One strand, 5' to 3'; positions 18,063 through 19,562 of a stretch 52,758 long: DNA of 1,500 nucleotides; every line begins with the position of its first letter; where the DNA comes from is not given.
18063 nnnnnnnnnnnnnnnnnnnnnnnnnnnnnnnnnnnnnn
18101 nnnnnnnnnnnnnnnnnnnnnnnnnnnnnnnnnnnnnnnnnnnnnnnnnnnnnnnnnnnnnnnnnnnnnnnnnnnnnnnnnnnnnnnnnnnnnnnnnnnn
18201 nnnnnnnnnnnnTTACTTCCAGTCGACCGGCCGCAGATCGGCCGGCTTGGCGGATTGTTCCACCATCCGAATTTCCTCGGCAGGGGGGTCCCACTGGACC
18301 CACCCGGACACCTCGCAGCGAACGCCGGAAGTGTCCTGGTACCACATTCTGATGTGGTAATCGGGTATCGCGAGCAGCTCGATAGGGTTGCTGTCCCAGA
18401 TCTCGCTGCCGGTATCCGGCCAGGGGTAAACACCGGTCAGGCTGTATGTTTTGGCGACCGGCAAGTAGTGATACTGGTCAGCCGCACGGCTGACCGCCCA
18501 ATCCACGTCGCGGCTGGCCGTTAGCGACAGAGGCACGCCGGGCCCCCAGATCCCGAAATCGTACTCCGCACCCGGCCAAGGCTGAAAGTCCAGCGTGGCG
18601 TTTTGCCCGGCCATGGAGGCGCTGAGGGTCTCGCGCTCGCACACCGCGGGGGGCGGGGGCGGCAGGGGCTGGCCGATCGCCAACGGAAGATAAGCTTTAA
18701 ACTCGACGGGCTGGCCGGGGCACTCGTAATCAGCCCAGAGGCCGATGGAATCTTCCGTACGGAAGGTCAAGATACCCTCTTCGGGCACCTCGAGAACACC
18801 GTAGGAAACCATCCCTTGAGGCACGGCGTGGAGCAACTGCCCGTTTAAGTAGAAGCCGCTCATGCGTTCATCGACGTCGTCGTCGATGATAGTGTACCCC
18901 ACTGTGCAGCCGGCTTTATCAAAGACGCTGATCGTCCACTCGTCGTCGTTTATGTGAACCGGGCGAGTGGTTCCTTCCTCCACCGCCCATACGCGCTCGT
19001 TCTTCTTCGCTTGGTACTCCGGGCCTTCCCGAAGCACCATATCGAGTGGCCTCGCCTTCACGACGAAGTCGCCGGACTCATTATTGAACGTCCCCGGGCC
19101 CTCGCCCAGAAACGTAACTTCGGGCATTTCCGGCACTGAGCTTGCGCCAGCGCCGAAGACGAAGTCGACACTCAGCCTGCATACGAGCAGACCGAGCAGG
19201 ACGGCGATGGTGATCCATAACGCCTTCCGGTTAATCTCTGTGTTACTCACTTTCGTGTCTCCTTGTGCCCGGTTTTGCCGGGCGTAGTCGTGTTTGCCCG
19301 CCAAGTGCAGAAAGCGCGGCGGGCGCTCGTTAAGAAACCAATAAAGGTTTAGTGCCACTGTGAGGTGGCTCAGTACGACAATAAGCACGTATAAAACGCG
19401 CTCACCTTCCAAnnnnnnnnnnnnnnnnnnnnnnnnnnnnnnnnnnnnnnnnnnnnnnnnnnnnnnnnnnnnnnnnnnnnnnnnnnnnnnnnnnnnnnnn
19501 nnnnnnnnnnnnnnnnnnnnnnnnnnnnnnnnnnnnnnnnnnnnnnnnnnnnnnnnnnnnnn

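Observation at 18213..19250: About 60%-GC gene for a membrane-anchored two-domain orphan protein inside a 35%-GC genome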

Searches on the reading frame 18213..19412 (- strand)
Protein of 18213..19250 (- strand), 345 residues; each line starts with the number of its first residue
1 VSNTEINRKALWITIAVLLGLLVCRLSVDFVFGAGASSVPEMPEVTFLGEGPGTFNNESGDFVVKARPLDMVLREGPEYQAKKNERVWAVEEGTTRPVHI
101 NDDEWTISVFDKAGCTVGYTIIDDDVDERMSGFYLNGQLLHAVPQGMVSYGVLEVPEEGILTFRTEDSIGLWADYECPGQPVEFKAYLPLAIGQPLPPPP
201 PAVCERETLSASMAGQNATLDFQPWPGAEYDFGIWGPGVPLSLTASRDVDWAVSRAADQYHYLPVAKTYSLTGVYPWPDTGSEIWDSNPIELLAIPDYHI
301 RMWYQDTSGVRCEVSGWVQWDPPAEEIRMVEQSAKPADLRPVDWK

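Call 8: search_protein_families(library=pfam, proteins=[window:18213-19250:-, window:18213-19412:-], max_evalue=1)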
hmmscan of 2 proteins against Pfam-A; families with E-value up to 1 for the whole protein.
window:18213-19250:- (345 aa): 0 families

window:18213-19412:- (399 aa): 0 families

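Call 9: find_homologous_proteins(query=window:18213-19250:-, max_evalue=0.01)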
Query window:18213-19250:- (345 aa): 9 proteins with E <= 0.01 among 2506 candidates.
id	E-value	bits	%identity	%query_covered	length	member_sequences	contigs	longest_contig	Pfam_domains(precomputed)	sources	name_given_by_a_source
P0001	2.6e-238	808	100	100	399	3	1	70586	-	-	-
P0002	1.9e-128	447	92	62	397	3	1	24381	-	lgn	-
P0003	1.8e-84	302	44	97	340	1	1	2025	-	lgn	-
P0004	1.4e-38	151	47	49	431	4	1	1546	-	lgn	-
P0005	2.0e-23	101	38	47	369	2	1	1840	-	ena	-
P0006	1.1e-22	99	36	50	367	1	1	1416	-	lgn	-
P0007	3.4e-21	94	43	39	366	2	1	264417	-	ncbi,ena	-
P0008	2.5e-8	52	35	39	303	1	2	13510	-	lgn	-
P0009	1.7e-6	45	31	46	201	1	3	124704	-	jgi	jgi:hypothetical protein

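Call 12: find_encoding_contigs(protein=P0002, flank=10000)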
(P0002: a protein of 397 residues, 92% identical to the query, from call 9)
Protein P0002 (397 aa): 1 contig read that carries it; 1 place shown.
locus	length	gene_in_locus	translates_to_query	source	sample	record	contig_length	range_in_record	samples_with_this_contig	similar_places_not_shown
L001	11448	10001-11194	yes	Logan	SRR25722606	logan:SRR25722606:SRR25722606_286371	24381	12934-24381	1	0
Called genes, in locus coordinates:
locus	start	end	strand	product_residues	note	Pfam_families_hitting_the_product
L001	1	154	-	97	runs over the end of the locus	PF02583:Trns_repr_metal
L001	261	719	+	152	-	PF02325:CCB3_YggT (weak)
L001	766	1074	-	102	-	-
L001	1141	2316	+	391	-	PF07690:MFS_1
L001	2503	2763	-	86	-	-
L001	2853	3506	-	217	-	-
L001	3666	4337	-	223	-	PF11181:YflT (weak)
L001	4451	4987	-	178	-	PF10648:Gmad2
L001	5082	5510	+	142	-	-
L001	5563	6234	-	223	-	PF01797:Y1_Tnp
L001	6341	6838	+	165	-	PF00085:Thioredoxin (weak), PF13098:Thioredoxin_2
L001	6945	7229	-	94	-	-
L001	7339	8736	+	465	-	PF02683:DsbD_TM (weak), PF00578:AhpC-TSA, PF08534:Redoxin, PF13905:Thioredoxin_8, PF17991:Thioredoxin_10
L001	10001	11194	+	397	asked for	-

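Call 15: find_encoding_contigs(protein=P0007, flank=10000, max_places=3)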
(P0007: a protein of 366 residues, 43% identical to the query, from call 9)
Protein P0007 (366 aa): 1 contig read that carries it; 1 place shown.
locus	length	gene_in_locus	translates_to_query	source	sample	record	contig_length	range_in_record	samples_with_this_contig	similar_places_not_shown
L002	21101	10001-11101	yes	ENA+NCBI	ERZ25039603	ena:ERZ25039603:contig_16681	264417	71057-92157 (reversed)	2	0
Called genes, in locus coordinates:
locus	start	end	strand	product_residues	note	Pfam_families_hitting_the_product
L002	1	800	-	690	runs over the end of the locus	PF00270:DEAD (faint), PF04851:ResIII, PF13604:AAA_30 (faint), PF17757:UvrB_inter, PF27431:UvrB_3rd, PF00271:Helicase_C, PF12344:UvrB, PF02151:UVR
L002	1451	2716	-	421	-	PF01266:DAO, PF13738:Pyr_redox_3 (faint)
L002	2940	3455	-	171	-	PF00210:Ferritin, PF02915:Rubrerythrin (weak)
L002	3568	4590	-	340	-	PF00561:Abhydrolase_1, PF12146:Hydrolase_4 (weak)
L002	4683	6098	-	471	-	PF00696:AA_kinase, PF13840:ACT_7, PF01842:ACT (faint), PF22468:ACT_9, PF13840:ACT_7 (weak), PF22468:ACT_9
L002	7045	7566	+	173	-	PF03729:DUF308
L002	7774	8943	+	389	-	-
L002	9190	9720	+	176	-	PF06897:DUF1269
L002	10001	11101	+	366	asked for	-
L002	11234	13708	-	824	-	PF02837:Glyco_hydro_2_N (faint), PF22666:Glyco_hydro_2_N2, PF00703:Glyco_hydro_2, PF17786:Mannosidase_ig, PF17753:Ig_mannosidase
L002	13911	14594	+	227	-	PF00005:ABC_tran, PF02463:SMC_N (weak), PF13304:AAA_21 (faint)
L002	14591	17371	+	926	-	PF02687:FtsX, PF12704:MacB_PCD, PF02687:FtsX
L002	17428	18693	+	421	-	PF26002:Beta-barrel_AprE (faint), PF25990:Beta-barrel_YknX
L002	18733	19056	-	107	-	-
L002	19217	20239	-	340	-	PF20511:PMI_typeI_cat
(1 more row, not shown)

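Call 17: find_encoding_contigs(protein=P0003, flank=10000, max_places=3)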
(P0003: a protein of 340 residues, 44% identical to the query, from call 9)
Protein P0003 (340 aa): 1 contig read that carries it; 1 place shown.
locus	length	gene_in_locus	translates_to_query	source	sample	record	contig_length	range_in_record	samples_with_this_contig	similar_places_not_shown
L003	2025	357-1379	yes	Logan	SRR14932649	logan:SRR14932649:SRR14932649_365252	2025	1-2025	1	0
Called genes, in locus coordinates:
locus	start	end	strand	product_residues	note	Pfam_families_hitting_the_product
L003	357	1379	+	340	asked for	-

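Call 18: find_encoding_contigs(protein=P0009, flank=10000, max_places=3)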
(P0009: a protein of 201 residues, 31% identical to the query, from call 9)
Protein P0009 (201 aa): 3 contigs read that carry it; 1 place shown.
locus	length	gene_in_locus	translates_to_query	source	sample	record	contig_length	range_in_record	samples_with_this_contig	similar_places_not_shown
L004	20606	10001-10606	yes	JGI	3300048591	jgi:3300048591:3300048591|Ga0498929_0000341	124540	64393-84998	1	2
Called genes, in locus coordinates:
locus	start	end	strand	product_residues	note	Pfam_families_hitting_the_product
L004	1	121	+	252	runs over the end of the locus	-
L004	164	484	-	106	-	-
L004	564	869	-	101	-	-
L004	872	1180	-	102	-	-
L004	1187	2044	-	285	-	PF12705:PDDEXK_1 (weak)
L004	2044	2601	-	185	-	-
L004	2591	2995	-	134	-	-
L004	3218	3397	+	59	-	-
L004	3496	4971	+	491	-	PF08706:D5_N (weak), PF19263:DUF5906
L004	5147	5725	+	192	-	-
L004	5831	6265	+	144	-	PF13392:HNH_3 (weak)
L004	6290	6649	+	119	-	-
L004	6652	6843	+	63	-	-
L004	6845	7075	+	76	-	-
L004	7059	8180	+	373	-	-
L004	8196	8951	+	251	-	PF01844:HNH (weak)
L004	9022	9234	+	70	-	-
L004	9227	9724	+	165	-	-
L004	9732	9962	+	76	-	-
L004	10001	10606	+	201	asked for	-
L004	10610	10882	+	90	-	-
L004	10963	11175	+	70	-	-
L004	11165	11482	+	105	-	-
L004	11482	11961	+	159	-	-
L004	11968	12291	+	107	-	-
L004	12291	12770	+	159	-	-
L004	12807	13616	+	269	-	PF00145:DNA_methylase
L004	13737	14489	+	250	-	PF00317:Ribonuc_red_lgN (weak), PF02867:Ribonuc_red_lgC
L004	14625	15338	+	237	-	PF03161:LAGLIDADG_2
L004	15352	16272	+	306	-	PF02867:Ribonuc_red_lgC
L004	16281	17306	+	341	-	PF21817:CapR (faint), PF14311:DUF4379 (weak)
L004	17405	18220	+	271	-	PF02086:MethyltransfD12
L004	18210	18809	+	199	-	-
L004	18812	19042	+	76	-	-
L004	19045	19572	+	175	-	-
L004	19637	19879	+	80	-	-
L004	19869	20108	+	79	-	-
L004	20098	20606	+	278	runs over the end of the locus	PF02511:Thy1 (faint)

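Call 19: find_encoding_contigs(protein=P0008, flank=10000, max_places=3)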
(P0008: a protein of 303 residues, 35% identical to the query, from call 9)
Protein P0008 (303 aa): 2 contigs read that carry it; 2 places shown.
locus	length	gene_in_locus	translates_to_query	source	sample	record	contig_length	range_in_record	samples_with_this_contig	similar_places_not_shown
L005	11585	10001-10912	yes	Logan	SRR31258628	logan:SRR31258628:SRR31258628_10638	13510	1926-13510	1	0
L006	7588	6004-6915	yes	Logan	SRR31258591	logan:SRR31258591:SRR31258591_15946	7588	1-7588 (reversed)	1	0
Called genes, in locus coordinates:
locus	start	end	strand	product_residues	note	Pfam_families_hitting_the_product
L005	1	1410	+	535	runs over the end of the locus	PF13307:Helicase_C_2 (weak)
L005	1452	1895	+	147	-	-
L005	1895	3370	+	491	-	PF13708:DUF4942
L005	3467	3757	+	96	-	-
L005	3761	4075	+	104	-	-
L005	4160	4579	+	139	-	-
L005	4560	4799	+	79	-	-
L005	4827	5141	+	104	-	-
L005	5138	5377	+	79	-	-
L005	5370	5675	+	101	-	-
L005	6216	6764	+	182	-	PF00239:Resolvase, PF02796:HTH_7 (weak)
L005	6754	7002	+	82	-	-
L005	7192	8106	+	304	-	PF07505:DUF5131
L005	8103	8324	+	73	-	-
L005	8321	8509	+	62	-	-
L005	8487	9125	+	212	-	PF10263:SprT-like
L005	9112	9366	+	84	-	-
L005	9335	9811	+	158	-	PF10686:YAcAr (weak)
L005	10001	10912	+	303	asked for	-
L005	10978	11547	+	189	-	-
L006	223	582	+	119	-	-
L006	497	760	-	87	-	-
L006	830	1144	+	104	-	-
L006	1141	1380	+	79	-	-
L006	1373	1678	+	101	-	-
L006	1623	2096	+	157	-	PF00188:CAP (weak)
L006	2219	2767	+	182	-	PF00239:Resolvase, PF02796:HTH_7 (weak)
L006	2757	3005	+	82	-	-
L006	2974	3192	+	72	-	PF13560:HTH_31, PF12844:HTH_19 (weak), PF01381:HTH_3, PF13413:HTH_25 (weak), PF13443:HTH_26 (faint)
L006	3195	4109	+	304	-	PF07505:DUF5131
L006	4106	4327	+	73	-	-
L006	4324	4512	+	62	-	-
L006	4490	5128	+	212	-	PF10263:SprT-like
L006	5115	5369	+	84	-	-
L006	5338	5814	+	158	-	PF10686:YAcAr (weak)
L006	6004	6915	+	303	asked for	-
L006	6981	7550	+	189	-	-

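Call 39: predict_structure(alignment_id=A5)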
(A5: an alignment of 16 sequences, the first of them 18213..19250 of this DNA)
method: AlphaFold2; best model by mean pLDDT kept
length: 345 residues; sequences in the alignment: 16
mean_pLDDT: 76.1   pTM: 0.45
mean pLDDT of the five models: 76.1, 74.5, 73.1, 72.3, 71.2
residues with pLDDT >= 90: 96; 70-90: 148; 50-70: 56; < 50: 45
segments of 3 or more residues with pLDDT < 50: 32-36, 183-196, 277-279, 326-345
pLDDT, mean of each block of 10 residues (from residue 1): 69 92 72 53 91 89 83 91 92 76 87 92 83 95 89 94 90 87 40 44 76 80 75 66 88 77 85 64 60 75 87 82 47 35 34
secondary structure, 60 per line:
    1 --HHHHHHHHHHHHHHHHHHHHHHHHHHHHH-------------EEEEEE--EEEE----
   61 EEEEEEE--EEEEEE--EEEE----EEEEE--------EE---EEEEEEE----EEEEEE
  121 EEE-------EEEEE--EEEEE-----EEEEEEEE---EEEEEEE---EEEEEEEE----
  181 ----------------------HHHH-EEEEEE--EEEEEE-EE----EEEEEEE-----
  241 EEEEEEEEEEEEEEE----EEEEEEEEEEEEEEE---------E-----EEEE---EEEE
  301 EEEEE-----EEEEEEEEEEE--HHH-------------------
elements in order: H3-31 E45-50 E53-56 E61-67 E70-75 E78-81 E86-90 E104-110 E115-123 E131-135 E138-142 E148-155 E159-165 E169-176 H203-206 E208-213 E216-221 E229-235 E241-255 E260-274 E290-293 E297-305 E311-321
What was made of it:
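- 19143..19223 (-): N-terminal hydrophobic segment (residues 10-36) with an AGA|SS-like cleavage site. It is a signal peptide or a signal anchor. AlphaFold2 helix 3-31 (call 39).
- On Polymorphic toxin (CDI/Rhs type): The C-domains are beta-sandwich-like and have no family hits (calls 8, 39).
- Checked: There are two all-beta domains, with a disordered linker (model residues 183-196) just N-terminal of the proline run (call 39).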

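Call 42: find_encoding_contigs(protein=P0004, flank=10000, max_places=3)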
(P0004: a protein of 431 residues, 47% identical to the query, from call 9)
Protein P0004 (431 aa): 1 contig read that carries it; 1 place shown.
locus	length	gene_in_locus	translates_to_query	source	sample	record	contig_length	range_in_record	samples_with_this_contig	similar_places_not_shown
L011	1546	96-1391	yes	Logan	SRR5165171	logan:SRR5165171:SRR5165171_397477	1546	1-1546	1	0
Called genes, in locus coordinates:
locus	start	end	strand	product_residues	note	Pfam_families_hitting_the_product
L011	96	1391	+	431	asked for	-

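Call 44: fold_search(model_id=the predicted structure, library=pdb)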
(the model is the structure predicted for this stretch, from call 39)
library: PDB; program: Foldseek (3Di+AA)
matches with E <= 10: 1151; with E <= 0.001: 0
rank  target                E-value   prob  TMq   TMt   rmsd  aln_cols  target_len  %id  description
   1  9flv_A                3.0e-03  0.66  0.15  0.13  26.8       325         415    8  CryoEM structure of the fragment-5 (2393-2807) in the grappling hook protein A (GhpA) in the bacterium Aureispira sp.  (released 2024-10-16)
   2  1rhf_A                4.9e-03  0.69  0.15  0.25  15.2       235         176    9  Crystal Structure of human Tyro3-D1D2 (released 2004-03-23)
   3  3lha_B                5.2e-03  0.23  0.13  0.15  20.0       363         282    9  Crystal structure of mouse VPS26B(R240S/G241A/E242S) in spacegroup P41 21 2 (released 2010-02-02)
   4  9flp_A                6.6e-03  0.38  0.16  0.07  40.4       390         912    8  CryoEM structure of the neck (1403-2314) in the grappling hook protein A (GhpA) in the bacterium Aureispira sp. CCB-QB (released 2024-10-16)
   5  8x8h_A                7.0e-03  0.99  0.18  0.37  10.7       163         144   15  A carbohydrate binding domain of a putative pectate lyase (released 2024-12-04)
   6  1tdq_A                8.6e-03  0.54  0.15  0.19  24.7       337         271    9  Structural basis for the interactions between tenascins and the C-type lectin domains from lecticans: evidence for a c (released 2004-08-31)
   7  8cka_A                1.0e-02  0.57  0.18  0.13  25.6       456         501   10  Deinococcus radidurans HPI S-layer (released 2023-04-19)
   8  9flu_A                1.3e-02  0.33  0.15  0.15  27.1       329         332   10  CryoEM structure of the fragment-1 (3402-3733) in the grappling hook protein A (GhpA) in the bacterium Aureispira sp.  (released 2024-10-16)
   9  6lej_B                1.5e-02  0.35  0.16  0.10  22.2       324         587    7  Structure of E. coli beta-glucuronidase complex with C6-propyl uronic isofagomine (released 2021-01-27)
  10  3lha_A                1.7e-02  0.18  0.14  0.16  19.5       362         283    8  Crystal structure of mouse VPS26B(R240S/G241A/E242S) in spacegroup P41 21 2 (released 2010-02-02)
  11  8ee2_D                1.8e-02  0.94  0.17  0.37   8.6       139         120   14  Crystal Structure of Nanobody VHH219 Bound to Its Antigen PA14 Cif (released 2023-09-13)
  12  4ra0_C                1.8e-02  0.60  0.17  0.28  22.6       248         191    8  An engineered Axl 'decoy receptor' effectively silences the Gas6-Axl signaling axis (released 2014-09-24)
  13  7wqv_B                2.0e-02  0.47  0.17  0.23  17.3       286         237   12  Crystal structure of a neutralizing monoclonal antibody (Ab08) in complex with SARS-CoV-2 receptor-binding domain (RBD (released 2023-01-25)
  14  3lh8_A                2.1e-02  0.18  0.14  0.17  20.3       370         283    8  Crystal structure of mouse VPS26B in spacegroup P41 21 2 (released 2010-02-02)
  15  7kgz_A                2.1e-02  0.18  0.12  0.08  18.7       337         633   12  FMN-binding beta-glucuronidase from Roseburia hominis (released 2021-11-10)
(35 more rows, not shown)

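Call 58: search_protein_families(library=ncbifam, proteins=[window:18213-19250:-, P0005, P0007], max_evalue=1)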
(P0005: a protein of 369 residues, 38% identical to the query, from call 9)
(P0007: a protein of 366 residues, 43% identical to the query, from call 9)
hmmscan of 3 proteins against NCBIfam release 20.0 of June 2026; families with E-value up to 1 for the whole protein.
window:18213-19250:- (345 aa): 0 families

P0005 (369 aa): 0 families

P0007 (366 aa): 1 family
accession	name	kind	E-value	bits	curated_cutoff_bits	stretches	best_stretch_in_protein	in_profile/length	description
NF033761.1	gliding_GltJ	equivalog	0.076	12.1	450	1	154-263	370-477/671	adventurous gliding motility protein GltJ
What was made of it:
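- Closest known: 'Choice-of-anchor' extracellular domains. Different: The window protein matches no NCBIfam or Pfam model (calls 8, 58).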

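Call 63: find_encoding_contigs(protein=P0001, flank=10000, max_places=5)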
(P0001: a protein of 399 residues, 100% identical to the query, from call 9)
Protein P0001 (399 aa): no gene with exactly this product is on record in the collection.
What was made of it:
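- Tried and rejected: The window protein is not retrievable by exact look-up (call 63).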

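Call 80: search_dna_similar(query=window:18213-19250:-, collection=phages, mode=protein, max_evalue=0.001)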
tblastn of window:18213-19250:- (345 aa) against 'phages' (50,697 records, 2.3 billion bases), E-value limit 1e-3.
No match.

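Call 81: search_dna_similar(query=window:18213-19250:-, collection=plasmids, mode=protein, max_evalue=0.001)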
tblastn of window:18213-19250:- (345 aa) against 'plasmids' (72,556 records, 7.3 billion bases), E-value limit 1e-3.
No match.

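Call 96: search_protein_families(library=phrogs, proteins=[window:18213-19250:-, P0009, P0008, P0002], max_evalue=0.01)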
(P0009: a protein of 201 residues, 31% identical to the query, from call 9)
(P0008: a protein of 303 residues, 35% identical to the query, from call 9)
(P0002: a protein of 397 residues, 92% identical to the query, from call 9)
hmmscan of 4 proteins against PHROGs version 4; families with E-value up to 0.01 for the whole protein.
window:18213-19250:- (345 aa): 0 families

P0009 (201 aa): 0 families

P0008 (303 aa): 1 family
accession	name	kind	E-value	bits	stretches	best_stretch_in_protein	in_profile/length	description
phrog_15511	-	unknown function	0.0023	18.1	1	169-249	199-280/511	-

P0002 (397 aa): 0 families

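Call 97: search_protein_families(library=padloc, proteins=[window:18213-19250:-, P0002], max_evalue=0.01)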
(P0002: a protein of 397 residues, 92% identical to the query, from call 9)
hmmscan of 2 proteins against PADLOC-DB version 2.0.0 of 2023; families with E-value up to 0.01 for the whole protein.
window:18213-19250:- (345 aa): 0 families

P0002 (397 aa): 0 families
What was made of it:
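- On Any Pfam / NCBIfam / PHROG / PADLOC family: No families matched the window protein in any of the four libraries (calls 8, 58, 96, 97).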
